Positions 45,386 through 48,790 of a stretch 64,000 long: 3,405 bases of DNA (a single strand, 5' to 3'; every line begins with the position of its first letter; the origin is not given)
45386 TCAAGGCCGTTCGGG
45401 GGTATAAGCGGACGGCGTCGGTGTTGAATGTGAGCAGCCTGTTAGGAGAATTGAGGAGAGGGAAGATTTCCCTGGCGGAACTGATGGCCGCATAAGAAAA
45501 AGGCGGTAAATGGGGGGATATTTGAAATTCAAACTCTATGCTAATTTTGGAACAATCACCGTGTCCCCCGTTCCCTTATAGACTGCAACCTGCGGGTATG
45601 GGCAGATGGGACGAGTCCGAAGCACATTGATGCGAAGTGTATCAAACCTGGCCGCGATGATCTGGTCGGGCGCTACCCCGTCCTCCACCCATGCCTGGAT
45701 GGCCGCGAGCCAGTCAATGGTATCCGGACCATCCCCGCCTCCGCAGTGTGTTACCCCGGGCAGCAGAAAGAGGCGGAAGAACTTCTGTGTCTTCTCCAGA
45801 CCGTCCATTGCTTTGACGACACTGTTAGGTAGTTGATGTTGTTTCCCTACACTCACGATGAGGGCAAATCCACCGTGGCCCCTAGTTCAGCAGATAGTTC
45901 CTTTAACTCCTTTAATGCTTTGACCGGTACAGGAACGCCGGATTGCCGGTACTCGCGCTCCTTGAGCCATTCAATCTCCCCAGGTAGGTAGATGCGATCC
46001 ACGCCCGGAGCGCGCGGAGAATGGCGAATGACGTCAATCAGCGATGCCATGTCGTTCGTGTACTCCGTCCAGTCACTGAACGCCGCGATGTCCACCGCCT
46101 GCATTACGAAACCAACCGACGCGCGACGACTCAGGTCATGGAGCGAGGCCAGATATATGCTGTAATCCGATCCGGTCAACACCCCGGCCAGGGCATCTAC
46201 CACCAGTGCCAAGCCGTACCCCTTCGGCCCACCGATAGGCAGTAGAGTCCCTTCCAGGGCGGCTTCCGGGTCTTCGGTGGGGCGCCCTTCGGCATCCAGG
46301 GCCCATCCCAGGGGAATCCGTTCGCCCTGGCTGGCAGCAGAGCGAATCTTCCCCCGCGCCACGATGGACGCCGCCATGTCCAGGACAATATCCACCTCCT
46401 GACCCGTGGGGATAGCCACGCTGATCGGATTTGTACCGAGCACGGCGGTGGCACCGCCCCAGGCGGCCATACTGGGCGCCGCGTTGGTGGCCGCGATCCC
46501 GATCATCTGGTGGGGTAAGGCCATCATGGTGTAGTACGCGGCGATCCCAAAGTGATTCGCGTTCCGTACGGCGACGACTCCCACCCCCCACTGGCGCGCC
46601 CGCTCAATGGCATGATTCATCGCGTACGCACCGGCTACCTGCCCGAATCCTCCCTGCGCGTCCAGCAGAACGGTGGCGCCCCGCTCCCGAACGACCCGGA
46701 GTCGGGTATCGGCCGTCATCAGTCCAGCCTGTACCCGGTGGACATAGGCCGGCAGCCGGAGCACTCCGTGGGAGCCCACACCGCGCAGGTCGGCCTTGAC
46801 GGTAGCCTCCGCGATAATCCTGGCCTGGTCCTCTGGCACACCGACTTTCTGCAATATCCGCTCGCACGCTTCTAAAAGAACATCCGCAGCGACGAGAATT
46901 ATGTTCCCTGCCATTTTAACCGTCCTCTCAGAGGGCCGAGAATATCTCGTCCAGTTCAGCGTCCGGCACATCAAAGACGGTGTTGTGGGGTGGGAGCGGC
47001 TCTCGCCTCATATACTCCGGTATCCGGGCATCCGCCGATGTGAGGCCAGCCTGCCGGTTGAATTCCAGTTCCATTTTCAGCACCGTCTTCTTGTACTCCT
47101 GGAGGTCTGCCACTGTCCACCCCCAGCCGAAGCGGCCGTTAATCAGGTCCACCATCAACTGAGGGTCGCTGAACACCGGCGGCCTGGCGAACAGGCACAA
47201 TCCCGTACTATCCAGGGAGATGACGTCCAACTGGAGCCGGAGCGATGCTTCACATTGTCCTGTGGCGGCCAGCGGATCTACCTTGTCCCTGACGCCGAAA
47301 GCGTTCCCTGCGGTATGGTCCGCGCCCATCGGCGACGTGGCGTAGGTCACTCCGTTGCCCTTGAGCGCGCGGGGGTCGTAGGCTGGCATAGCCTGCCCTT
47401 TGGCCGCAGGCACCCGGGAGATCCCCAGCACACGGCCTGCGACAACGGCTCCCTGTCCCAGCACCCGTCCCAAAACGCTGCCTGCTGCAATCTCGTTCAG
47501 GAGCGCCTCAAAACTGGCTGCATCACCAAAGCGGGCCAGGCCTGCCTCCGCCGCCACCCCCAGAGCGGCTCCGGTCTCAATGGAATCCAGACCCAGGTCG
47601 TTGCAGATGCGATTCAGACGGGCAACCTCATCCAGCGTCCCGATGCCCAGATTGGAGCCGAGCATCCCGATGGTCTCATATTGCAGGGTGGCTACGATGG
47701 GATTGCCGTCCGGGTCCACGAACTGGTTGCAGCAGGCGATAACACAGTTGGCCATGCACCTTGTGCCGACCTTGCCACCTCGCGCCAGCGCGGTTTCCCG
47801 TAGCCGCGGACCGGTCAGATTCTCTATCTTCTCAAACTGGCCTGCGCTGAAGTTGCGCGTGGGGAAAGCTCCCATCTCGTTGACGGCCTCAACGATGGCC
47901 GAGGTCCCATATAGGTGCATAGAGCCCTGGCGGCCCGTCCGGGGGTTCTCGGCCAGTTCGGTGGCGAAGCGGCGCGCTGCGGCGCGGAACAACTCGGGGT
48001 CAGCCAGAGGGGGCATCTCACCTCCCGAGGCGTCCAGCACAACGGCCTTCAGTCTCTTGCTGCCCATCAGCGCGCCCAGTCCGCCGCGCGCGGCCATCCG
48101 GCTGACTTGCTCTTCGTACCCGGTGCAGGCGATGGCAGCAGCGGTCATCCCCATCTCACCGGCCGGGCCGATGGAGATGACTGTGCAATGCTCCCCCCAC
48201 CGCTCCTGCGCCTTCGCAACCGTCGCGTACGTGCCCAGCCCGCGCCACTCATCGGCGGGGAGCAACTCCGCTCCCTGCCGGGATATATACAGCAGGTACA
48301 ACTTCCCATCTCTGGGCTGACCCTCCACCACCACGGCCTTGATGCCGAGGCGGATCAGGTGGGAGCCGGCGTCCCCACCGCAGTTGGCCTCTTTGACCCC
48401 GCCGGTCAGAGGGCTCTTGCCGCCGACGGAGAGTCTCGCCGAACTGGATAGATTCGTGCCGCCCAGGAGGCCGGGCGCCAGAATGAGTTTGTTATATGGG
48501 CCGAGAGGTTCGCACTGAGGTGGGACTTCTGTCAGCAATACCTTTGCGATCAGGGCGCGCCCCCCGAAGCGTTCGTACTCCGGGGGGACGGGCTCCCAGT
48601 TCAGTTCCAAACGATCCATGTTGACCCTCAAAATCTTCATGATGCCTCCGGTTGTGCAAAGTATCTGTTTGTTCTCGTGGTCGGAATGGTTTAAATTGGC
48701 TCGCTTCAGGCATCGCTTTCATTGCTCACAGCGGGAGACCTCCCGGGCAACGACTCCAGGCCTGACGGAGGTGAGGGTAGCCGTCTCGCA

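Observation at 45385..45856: Inverted solo IS-end fused to a tannase/feruloyl-esterase gene remnant, marking an IS-mediated rearrangement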

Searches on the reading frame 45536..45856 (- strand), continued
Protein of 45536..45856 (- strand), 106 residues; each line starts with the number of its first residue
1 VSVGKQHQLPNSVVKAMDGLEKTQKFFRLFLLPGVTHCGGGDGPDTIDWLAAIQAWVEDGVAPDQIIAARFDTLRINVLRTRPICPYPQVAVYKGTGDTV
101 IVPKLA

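Call 56: find_encoding_contigs(protein=P0204, flank=10000, max_places=4)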
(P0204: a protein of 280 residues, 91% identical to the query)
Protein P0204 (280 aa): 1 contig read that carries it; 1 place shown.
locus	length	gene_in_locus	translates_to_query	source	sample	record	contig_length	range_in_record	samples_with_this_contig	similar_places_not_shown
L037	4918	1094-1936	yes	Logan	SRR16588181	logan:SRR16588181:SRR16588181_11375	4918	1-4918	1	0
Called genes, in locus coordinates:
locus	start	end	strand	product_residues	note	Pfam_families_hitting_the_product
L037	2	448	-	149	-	?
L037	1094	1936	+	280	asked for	PF08643:DUF1776 (weak), PF00106:adh_short, PF01370:Epimerase, PF08659:KR, PF13561:adh_short_C2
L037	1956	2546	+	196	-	-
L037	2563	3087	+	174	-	PF04079:SMC_ScpB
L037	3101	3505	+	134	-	PF11731:Cdd1 (faint), PF14520:HHH_5 (weak), PF14229:DUF4332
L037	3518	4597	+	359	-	PF12797:Fer4_2 (faint), PF00037:Fer4, PF12838:Fer4_7, PF13187:Fer4_9, PF13237:Fer4_10, PF14697:Fer4_21 (weak), PF00037:Fer4 (weak), PF12837:Fer4_6 (weak)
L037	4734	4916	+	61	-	?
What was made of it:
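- The adh_short side is on a different contig (call 56).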

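Call 60: find_homologous_proteins(query=L001:9159-10076:-, max_evalue=1e-80)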
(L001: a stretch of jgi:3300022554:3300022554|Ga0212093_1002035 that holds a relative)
Query L001:9159-10076:- (305 aa): 295 proteins with E <= 1e-80 among 8000 candidates; the best 120 are listed.
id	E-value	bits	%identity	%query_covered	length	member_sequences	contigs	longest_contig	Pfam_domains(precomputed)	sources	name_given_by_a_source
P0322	8.5e-192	654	98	100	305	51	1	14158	PF00528.28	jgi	-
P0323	9.4e-187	638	96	99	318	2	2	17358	PF00528.28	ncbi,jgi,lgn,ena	-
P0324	1.1e-185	634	93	100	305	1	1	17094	PF00528.28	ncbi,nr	ncbi:MAG: carbohydrate ABC transporter permease [Anaerolineae bacterium]|nr:carbohydrate ABC transpo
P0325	1.5e-184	631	93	100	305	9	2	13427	PF00528.28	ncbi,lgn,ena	-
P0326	9.2e-176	602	88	100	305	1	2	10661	PF00528.28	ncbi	-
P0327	1.6e-175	601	88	100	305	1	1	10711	PF00528.28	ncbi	-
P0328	4.3e-172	590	87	100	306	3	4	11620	PF00528.28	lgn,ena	-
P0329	1.8e-169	581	85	100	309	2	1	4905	PF00528.28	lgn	-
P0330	4.0e-165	567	83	100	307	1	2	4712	PF00528.28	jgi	jgi:multiple sugar transport system permease protein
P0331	8.3e-160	549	80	99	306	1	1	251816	PF00528.28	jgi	-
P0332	3.3e-157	541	78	100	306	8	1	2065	PF00528.28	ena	-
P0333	1.3e-148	512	74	98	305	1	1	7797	PF00528.28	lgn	-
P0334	3.5e-144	498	73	95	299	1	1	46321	PF00528.28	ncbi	-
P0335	5.2e-143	494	73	95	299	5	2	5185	PF00528.28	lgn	-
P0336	1.7e-142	492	73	95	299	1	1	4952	PF00528.28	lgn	-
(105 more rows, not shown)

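Call 61: find_encoding_contigs(protein=P0329, flank=10000, max_places=6)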
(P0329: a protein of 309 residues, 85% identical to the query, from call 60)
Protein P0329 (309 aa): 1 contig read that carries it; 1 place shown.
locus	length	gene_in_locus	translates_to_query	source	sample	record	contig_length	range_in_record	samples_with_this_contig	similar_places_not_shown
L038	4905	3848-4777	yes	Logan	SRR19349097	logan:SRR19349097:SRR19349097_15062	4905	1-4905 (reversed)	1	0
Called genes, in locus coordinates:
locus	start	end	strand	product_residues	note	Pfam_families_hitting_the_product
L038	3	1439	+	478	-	?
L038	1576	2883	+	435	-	PF01547:SBP_bac_1, PF13416:SBP_bac_8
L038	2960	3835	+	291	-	PF00528:BPD_transp_1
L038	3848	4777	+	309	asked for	PF00528:BPD_transp_1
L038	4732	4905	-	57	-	?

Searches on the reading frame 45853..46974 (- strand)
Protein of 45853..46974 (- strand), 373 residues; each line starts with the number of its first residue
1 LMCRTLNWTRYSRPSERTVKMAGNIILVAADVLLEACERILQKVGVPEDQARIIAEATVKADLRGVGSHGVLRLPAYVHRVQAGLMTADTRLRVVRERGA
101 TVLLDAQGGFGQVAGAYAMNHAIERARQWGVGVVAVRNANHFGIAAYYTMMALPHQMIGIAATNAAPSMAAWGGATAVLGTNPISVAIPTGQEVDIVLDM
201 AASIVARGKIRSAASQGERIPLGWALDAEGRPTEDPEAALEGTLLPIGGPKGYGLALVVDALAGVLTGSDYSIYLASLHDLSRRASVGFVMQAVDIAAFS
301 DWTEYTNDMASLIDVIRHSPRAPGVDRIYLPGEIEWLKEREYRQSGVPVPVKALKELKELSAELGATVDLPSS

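Call 8: search_protein_families(library=pfam, proteins=[window:45853-46974:-], max_evalue=0.01)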
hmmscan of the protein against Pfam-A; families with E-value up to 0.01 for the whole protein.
window:45853-46974:- (373 aa): 1 family
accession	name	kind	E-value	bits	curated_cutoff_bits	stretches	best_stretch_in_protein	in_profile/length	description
PF02615.19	Ldh_2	-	7e-124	413.7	38.8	1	29-358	2-333/333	Malate/L-lactate dehydrogenase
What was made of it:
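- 45853..46914 (-): Intact Ldh_2-family dehydrogenase gene (353 aa). Its stop codon bounds the deletion. Pfam Ldh_2 E = 7e-124 (call 8).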

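Call 9: search_protein_families(library=ncbifam, proteins=[window:45853-46974:-], max_evalue=0.01)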
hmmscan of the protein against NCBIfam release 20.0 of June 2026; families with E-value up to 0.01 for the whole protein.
window:45853-46974:- (373 aa): 5 families
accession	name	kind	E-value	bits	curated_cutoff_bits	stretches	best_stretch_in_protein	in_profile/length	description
NF040650.1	sulfolac_dhydr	equivalog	4.7e-91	305.5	500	1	37-367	12-336/339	L-sulfolactate dehydrogenase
NF011599.0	PRK15025.1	equivalog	1.7e-69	234.7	356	1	28-351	3-325/349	ureidoglycolate dehydrogenase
TIGR03175.1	AllD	equivalog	9.2e-68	228.9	496.2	1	28-350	3-324/349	ureidoglycolate dehydrogenase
NF007504.0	PRK10098.1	equivalog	3.7e-65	220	336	1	28-367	7-347/360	malate/lactate/ureidoglycolate dehydrogenase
NF009750.0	PRK13260.1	equivalog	1.2e-55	188.9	316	1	28-354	3-326/332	3-dehydro-L-gulonate 2-dehydrogenase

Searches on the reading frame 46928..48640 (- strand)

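Call 8: search_protein_families(library=pfam, proteins=[window:46928-48640:-], max_evalue=0.01)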
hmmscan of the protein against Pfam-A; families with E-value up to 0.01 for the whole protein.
window:46928-48640:- (570 aa): 2 families
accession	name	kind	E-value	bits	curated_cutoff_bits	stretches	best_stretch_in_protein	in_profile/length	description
PF01314.23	AFOR_C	-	1.5e-66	225.6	27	1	223-552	4-347/385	Aldehyde ferredoxin oxidoreductase, domains 2 & 3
PF02730.20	AFOR_N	-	5.2e-56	190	29.8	1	2-203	2-197/199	Aldehyde ferredoxin oxidoreductase, N-terminal domain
